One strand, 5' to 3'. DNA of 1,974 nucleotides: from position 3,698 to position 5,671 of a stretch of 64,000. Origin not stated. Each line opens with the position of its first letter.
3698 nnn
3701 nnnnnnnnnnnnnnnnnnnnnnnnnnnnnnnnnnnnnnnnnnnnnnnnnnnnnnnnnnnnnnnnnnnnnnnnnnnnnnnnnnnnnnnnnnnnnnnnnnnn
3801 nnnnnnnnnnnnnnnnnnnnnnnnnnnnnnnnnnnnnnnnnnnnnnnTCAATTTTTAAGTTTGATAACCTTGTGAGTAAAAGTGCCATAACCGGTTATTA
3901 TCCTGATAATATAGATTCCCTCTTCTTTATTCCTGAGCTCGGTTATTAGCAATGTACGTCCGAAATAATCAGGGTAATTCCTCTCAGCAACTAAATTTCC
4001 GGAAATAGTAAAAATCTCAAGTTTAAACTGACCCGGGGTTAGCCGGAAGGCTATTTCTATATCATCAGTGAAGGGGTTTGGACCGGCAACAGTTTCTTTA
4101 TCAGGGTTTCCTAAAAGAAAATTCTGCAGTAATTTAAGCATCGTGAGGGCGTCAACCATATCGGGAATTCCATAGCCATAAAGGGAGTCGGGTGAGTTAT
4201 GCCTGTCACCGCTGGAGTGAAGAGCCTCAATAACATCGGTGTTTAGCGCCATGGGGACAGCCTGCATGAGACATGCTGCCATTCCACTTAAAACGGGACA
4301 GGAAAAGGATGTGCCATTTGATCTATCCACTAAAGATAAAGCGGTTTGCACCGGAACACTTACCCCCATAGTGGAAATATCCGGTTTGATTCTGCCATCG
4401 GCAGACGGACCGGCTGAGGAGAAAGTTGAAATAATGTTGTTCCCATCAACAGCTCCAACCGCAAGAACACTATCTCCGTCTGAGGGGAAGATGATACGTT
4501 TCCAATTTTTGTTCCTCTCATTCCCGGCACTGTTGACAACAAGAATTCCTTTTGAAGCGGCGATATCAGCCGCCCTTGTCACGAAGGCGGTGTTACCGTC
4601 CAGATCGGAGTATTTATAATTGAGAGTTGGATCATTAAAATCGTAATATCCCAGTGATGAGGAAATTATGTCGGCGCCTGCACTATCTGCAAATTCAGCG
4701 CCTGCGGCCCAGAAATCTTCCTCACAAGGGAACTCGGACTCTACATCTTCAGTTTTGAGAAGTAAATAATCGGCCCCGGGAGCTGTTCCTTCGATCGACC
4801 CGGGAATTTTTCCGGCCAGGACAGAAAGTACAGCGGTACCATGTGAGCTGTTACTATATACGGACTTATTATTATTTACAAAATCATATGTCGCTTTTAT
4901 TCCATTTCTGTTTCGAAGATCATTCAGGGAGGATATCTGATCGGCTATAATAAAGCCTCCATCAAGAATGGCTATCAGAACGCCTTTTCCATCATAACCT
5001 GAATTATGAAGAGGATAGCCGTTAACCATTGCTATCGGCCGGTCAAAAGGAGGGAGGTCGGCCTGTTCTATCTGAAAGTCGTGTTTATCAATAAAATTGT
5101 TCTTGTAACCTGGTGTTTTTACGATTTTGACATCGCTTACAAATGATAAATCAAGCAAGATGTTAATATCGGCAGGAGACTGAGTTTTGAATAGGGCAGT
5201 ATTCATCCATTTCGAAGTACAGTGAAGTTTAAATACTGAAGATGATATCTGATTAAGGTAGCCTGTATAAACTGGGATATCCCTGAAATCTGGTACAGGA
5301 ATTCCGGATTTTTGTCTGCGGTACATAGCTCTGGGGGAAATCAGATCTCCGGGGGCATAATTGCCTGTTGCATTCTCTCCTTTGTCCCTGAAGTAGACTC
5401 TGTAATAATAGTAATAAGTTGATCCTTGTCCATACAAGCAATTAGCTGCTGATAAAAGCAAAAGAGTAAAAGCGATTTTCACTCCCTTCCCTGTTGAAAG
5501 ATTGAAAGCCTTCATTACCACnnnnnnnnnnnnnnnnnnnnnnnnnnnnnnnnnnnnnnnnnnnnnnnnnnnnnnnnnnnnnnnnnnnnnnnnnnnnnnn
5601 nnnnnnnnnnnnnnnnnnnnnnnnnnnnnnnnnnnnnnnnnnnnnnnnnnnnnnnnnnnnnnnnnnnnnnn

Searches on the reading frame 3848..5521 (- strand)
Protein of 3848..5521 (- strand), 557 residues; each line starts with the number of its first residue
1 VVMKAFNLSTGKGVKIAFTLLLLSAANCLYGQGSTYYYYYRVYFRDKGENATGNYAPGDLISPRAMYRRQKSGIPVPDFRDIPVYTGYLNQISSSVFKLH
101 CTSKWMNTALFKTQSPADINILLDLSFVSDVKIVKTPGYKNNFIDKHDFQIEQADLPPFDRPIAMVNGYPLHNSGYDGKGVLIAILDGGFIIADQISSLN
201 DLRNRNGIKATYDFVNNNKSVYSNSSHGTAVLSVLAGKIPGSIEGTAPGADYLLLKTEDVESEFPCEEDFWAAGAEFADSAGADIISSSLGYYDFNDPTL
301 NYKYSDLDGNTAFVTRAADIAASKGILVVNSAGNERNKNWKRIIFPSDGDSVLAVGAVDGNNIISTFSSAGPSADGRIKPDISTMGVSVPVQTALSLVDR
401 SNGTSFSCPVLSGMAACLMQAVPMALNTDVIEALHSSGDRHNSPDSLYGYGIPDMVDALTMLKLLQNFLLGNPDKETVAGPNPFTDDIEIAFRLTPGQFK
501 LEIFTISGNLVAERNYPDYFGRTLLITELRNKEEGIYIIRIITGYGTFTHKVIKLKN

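Call 42: search_protein_families(library=pfam, proteins=[window:3848-5521:-], max_evalue=0.001)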
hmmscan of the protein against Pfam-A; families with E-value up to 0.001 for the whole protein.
window:3848-5521:- (557 aa): 2 families
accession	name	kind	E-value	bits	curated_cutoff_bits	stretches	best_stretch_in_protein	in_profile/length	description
PF00082.27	Peptidase_S8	-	2.2e-35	122.8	21.8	1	178-451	1-288/288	Subtilase family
PF18962.6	Por_Secre_tail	-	3.4e-06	27.7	27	1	481-553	3-74/75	Secretion system C-terminal sorting domain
